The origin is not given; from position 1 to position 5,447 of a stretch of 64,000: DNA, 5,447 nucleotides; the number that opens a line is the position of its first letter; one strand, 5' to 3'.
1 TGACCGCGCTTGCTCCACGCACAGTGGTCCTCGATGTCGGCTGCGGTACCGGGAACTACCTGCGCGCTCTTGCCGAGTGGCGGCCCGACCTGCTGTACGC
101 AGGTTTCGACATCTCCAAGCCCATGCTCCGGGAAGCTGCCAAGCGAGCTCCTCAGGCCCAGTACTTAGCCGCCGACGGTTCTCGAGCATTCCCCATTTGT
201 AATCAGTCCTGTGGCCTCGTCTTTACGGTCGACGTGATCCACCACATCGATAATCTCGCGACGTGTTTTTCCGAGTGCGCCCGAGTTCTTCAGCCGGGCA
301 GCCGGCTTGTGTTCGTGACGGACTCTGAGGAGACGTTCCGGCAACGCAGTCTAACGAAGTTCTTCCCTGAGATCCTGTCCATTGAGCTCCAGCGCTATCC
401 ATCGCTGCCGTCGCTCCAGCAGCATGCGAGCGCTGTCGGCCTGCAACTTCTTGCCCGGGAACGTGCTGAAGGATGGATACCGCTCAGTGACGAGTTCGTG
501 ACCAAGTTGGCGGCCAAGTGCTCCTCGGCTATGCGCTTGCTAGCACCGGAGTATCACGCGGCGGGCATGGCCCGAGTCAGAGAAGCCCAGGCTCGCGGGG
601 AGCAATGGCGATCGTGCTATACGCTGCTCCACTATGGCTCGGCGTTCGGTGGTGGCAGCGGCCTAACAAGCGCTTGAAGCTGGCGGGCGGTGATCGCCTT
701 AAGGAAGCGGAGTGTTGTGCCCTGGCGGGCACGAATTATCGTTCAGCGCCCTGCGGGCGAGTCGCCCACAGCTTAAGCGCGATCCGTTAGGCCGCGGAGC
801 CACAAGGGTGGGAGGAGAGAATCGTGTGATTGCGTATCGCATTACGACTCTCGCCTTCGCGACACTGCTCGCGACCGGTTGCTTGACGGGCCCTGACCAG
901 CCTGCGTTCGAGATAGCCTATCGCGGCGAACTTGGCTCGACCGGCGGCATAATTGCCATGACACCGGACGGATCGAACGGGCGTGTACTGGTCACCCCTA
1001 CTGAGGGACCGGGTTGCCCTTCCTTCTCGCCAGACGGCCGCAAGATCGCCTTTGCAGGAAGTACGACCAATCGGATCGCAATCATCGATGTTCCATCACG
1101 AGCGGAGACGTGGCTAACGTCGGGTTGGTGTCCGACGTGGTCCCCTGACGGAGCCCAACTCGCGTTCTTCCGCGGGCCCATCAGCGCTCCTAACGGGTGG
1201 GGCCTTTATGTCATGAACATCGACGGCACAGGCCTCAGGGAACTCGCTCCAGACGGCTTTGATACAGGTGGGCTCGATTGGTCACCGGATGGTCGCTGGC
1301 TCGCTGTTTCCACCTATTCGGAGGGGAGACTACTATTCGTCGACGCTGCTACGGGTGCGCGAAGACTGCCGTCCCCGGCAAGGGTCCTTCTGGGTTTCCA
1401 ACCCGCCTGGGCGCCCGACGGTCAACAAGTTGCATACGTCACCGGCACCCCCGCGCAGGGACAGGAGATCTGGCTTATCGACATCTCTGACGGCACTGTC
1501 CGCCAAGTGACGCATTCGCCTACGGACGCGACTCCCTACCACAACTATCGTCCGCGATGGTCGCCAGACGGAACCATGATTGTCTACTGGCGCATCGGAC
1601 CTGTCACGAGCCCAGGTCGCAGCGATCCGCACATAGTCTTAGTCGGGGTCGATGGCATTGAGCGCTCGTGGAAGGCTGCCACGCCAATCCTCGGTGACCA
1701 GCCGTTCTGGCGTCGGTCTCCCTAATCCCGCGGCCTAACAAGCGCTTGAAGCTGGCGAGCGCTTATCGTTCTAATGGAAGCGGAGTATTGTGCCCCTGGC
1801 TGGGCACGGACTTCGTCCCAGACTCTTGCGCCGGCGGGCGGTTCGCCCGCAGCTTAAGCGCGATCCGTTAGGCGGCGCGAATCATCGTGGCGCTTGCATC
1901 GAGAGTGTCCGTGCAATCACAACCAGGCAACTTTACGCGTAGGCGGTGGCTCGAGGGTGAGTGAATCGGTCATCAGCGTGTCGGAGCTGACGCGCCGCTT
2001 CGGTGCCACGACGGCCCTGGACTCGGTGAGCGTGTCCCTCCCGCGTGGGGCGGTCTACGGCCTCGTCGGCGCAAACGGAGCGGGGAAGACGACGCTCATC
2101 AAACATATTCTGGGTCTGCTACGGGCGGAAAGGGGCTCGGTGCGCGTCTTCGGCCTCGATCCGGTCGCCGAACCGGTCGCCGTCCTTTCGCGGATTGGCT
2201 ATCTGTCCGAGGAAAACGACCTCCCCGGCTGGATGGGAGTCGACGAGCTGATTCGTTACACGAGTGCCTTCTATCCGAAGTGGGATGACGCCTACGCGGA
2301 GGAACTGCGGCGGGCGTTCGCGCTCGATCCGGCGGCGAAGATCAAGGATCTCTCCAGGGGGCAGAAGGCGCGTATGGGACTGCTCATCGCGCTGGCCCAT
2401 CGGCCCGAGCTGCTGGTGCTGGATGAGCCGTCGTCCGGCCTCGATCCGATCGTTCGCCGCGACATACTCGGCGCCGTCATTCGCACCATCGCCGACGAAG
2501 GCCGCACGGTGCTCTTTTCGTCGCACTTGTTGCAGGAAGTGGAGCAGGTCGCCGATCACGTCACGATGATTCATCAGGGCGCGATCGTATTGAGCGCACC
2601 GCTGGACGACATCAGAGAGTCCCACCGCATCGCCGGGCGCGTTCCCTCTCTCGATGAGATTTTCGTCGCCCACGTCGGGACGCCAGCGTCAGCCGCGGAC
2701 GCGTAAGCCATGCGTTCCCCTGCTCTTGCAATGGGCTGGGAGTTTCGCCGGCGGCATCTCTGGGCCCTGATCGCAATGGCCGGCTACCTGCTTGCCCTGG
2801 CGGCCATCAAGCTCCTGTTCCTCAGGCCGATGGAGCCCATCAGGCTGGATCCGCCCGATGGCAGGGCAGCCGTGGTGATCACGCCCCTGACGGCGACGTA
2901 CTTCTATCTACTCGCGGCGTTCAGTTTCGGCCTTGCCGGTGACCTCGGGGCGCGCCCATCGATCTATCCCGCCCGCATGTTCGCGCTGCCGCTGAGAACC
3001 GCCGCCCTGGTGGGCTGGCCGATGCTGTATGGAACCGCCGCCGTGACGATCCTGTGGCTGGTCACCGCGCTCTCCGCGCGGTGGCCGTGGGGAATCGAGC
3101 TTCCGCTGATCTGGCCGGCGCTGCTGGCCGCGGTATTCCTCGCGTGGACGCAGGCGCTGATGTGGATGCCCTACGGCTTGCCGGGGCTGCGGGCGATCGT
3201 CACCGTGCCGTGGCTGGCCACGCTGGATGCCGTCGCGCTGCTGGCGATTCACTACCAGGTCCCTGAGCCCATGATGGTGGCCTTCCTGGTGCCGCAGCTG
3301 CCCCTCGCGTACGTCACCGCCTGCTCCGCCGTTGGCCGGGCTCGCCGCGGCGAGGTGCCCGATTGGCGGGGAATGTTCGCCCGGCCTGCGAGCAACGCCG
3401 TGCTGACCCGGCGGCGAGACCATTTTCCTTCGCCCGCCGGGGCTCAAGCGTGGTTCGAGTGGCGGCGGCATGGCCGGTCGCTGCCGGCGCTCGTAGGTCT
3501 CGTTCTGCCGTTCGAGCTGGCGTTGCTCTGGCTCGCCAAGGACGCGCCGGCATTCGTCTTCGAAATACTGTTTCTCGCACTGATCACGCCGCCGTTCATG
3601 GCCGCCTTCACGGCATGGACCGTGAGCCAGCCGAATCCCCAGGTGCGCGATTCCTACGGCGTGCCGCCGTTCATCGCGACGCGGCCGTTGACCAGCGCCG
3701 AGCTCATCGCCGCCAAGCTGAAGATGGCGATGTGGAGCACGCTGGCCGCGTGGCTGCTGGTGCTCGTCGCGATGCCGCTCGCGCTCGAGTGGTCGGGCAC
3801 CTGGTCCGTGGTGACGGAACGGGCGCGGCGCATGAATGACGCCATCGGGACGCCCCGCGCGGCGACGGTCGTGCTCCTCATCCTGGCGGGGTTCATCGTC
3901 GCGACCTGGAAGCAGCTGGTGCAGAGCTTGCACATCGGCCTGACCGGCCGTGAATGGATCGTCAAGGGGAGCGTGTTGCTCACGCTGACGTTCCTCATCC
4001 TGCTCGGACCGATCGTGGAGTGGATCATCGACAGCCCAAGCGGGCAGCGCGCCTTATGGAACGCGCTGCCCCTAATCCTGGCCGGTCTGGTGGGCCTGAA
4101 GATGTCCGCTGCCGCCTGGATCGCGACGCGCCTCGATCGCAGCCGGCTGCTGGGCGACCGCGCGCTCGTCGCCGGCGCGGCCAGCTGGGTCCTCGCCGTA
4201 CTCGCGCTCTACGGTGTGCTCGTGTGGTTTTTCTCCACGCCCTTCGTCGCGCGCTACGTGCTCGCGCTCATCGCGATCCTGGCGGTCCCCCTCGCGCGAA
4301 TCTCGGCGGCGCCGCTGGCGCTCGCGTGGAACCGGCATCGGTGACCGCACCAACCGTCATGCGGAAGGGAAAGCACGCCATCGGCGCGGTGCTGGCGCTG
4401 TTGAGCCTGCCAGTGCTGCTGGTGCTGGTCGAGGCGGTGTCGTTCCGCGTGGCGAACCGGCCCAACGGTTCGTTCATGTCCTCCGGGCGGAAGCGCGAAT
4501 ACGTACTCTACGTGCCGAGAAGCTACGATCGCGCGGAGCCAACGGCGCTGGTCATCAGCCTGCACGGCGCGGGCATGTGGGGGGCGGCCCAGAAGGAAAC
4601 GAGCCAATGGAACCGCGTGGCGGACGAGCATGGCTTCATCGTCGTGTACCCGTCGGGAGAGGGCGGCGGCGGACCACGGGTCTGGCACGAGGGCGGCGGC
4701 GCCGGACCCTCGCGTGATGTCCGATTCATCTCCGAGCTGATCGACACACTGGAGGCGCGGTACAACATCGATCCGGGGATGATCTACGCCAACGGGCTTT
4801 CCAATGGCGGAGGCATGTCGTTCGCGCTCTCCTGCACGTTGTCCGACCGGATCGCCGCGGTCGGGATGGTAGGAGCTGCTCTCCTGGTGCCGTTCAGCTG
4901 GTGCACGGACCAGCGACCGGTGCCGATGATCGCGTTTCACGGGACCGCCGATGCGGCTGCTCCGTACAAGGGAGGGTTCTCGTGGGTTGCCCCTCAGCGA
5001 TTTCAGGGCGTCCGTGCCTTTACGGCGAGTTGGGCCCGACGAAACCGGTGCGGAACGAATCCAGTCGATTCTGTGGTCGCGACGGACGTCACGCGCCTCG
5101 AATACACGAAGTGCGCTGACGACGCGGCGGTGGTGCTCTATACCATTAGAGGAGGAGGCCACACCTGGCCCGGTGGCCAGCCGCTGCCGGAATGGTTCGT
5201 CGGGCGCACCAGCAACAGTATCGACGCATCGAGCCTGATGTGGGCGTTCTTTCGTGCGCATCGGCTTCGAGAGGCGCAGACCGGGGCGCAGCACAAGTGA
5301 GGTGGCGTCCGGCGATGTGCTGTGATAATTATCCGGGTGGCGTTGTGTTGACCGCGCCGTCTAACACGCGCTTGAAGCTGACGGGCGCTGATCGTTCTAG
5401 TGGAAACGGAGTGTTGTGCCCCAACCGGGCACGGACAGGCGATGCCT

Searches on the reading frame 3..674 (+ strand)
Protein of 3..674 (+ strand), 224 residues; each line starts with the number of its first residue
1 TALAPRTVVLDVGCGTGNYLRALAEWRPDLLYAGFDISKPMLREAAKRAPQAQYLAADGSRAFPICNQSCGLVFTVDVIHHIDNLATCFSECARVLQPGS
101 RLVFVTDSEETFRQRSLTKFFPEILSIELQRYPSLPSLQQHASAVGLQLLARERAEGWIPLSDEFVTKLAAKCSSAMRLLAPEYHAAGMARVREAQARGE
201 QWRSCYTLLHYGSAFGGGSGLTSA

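Call 22: search_protein_families(library=pfam, max_evalue=0.01, proteins=[window:3-674:+])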
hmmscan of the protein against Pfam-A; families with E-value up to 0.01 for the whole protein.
window:3-674:+ (224 aa): 8 families
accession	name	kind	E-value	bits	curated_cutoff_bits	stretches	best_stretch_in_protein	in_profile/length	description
PF08241.18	Methyltransf_11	-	7.8e-20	71.8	21.2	1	10-104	1-95/95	Methyltransferase domain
PF13649.12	Methyltransf_25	-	6.5e-18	65.6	27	1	9-99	1-96/97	Methyltransferase domain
PF08242.18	Methyltransf_12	-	3.5e-14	53.8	30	1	10-102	1-98/98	Methyltransferase domain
PF13847.12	Methyltransf_31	-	3e-13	50.1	27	1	6-108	4-113/145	Methyltransferase domain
PF13489.12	Methyltransf_23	-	7.4e-13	49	27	1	8-150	25-162/164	Methyltransferase domain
PF02390.23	Methyltransf_4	-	2.1e-08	34.3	24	1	6-52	2-48/173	Putative methyltransferase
PF24675.1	NpmA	-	2.8e-06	27.2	60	1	6-50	24-68/214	16S rRNA (adenine(1408)-N(1))-methyltransferase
PF01209.24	Ubie_methyltran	-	9.8e-05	22.2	20.1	1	8-112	50-159/233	ubiE/COQ5 methyltransferase family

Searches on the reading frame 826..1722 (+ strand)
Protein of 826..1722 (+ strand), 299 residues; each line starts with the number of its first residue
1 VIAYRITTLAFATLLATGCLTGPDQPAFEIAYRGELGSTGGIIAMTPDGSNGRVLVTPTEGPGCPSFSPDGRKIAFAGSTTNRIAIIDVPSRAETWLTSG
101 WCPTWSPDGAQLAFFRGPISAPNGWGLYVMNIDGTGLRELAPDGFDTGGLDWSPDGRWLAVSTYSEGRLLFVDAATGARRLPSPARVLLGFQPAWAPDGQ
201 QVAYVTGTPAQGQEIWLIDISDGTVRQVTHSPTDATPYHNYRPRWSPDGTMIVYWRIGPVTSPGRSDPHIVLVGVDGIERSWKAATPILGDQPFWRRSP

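Call 10: find_encoding_contigs(protein=window:826-1722:+, flank=10000, max_places=4)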
Protein seq(299 aa) (299 aa): 23 contigs read that carry it; 4 places shown.
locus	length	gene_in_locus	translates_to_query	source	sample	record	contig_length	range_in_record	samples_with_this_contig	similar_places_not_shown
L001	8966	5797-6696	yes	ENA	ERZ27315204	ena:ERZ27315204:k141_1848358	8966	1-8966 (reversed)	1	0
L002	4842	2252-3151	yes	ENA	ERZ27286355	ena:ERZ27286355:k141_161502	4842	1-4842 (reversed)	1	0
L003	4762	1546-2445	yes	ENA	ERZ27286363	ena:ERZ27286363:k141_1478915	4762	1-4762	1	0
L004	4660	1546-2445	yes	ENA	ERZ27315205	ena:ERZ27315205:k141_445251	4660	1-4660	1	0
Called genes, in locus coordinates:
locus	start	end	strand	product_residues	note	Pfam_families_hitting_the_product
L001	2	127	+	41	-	?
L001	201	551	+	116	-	PF04255:DUF433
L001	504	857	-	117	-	-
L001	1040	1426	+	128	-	PF18029:Glyoxalase_6 (weak)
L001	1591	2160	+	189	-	-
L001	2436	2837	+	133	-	-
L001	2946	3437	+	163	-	-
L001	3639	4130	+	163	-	PF07719:TPR_2 (faint), PF13374:TPR_10 (faint), PF13424:TPR_12 (weak)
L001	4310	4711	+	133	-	PF10012:DUF2255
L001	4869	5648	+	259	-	PF13489:Methyltransf_23, PF24675:NpmA (weak), PF02390:Methyltransf_4 (weak), PF13847:Methyltransf_31, PF08241:Methyltransf_11, PF08242:Methyltransf_12, PF13649:Methyltransf_25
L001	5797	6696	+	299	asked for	PF07676:PD40 (faint), PF00930:DPPIV_N (faint), PF23381:Beta-prop_IFT122_1st (faint), PF25174:Beta-prop_THOC3 (faint), PF26550:Tricorn_2nd (faint), PF26549:Tricorn_N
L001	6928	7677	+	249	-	PF00005:ABC_tran, PF13304:AAA_21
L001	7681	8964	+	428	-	?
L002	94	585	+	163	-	PF07719:TPR_2 (faint), PF13374:TPR_10 (faint), PF13424:TPR_12 (weak)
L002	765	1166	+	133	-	PF10012:DUF2255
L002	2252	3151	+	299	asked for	PF07676:PD40 (faint), PF00930:DPPIV_N (faint), PF23381:Beta-prop_IFT122_1st (faint), PF25174:Beta-prop_THOC3 (faint), PF26550:Tricorn_2nd (faint), PF26549:Tricorn_N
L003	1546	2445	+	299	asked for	PF07676:PD40 (faint), PF00930:DPPIV_N (faint), PF23381:Beta-prop_IFT122_1st (faint), PF25174:Beta-prop_THOC3 (faint), PF26550:Tricorn_2nd (faint), PF26549:Tricorn_N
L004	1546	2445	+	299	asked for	PF07676:PD40 (faint), PF00930:DPPIV_N (faint), PF23381:Beta-prop_IFT122_1st (faint), PF25174:Beta-prop_THOC3 (faint), PF26550:Tricorn_2nd (faint), PF26549:Tricorn_N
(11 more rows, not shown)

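Call 22: search_protein_families(library=pfam, max_evalue=0.01, proteins=[window:826-1722:+])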
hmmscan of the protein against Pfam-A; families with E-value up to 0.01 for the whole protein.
window:826-1722:+ (299 aa): 6 families
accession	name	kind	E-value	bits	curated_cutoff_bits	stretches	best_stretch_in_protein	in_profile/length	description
PF07676.18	PD40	-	1.8e-23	82.3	20.9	3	56-77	4-26/38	WD40-like Beta Propeller Repeat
PF00930.27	DPPIV_N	-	1.1e-07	31.4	22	0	193-257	48-120/354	Dipeptidyl peptidase IV (DPP IV) N-terminal region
PF25174.1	Beta-prop_THOC3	-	8.6e-07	28.7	305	0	194-253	95-145/272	THOC3 beta-propeller domain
PF08450.18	SGL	-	7.7e-05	22.8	26.3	0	39-93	114-167/246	SMP-30/Gluconolactonase/LRE-like region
PF12894.13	ANAPC4_WD40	-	0.00013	22.6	22.9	0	149-178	43-71/91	Anaphase-promoting complex subunit 4 WD40 domain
PF00400.38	WD40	-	0.00028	21.8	27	0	150-162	17-29/39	WD domain, G-beta repeat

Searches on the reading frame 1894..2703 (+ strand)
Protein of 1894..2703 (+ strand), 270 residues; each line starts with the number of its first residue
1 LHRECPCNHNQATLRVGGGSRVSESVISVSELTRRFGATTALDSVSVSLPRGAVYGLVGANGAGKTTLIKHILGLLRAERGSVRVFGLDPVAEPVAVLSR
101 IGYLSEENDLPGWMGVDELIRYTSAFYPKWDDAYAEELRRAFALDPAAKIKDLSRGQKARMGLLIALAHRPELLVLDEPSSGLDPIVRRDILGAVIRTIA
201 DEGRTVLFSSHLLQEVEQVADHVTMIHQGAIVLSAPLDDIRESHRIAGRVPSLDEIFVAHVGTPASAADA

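Call 22: search_protein_families(library=pfam, max_evalue=0.01, proteins=[window:1894-2703:+])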
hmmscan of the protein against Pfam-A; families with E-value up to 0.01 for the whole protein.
window:1894-2703:+ (270 aa): 7 families
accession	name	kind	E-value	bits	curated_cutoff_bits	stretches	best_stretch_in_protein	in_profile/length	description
PF00005.33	ABC_tran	-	1.2e-23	84.7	25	1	42-180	1-136/137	ABC transporter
PF13304.12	AAA_21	-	2.6e-13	51.2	27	2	151-212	236-299/304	AAA domain, putative AbiEii toxin, Type IV TA system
PF02463.25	SMC_N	-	0.0011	18.9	40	0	55-74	27-49/220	RecF/RecN/SMC N terminal domain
PF13604.12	AAA_30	-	0.0026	17.9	27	0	53-93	19-57/191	AAA domain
PF03308.22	MeaB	-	0.0026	17.3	23.1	1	36-92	17-73/273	Methylmalonyl Co-A mutase-associated GTPase MeaB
PF13401.12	AAA_22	-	0.0043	17.8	27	1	57-178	10-92/130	AAA domain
PF03029.23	ATP_bind_1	-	0.0062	16.8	27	0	58-94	2-38/240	Conserved hypothetical ATP binding protein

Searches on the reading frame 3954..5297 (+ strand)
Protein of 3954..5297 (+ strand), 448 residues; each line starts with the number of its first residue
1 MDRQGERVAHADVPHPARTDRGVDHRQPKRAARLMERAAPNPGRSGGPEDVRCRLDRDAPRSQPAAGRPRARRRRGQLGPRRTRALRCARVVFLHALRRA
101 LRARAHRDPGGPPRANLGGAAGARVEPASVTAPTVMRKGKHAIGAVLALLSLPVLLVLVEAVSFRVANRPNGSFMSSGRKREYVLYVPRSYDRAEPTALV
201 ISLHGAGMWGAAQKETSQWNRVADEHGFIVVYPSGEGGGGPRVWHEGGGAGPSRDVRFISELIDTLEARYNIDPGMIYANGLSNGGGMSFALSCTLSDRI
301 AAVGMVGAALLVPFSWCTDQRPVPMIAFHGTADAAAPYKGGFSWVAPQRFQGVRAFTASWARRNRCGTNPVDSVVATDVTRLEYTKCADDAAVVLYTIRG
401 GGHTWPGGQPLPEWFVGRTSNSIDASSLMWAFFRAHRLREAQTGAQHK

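Call 22: search_protein_families(library=pfam, max_evalue=0.01, proteins=[window:3954-5297:+])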
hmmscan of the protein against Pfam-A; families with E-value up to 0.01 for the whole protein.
window:3954-5297:+ (448 aa): 4 families
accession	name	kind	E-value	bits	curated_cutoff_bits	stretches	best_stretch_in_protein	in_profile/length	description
PF10503.15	Esterase_PHB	-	1.2e-07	31.7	23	1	183-306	3-128/219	Esterase PHB depolymerase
PF00756.26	Esterase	-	4.5e-06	27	22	1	178-306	5-146/251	Putative esterase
PF00326.27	Peptidase_S9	-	7.6e-05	22.7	22.6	0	223-292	10-81/213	Prolyl oligopeptidase family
PF02230.22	Abhydrolase_2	-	0.0001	22.7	23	1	195-339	12-173/217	Phospholipase/Carboxylesterase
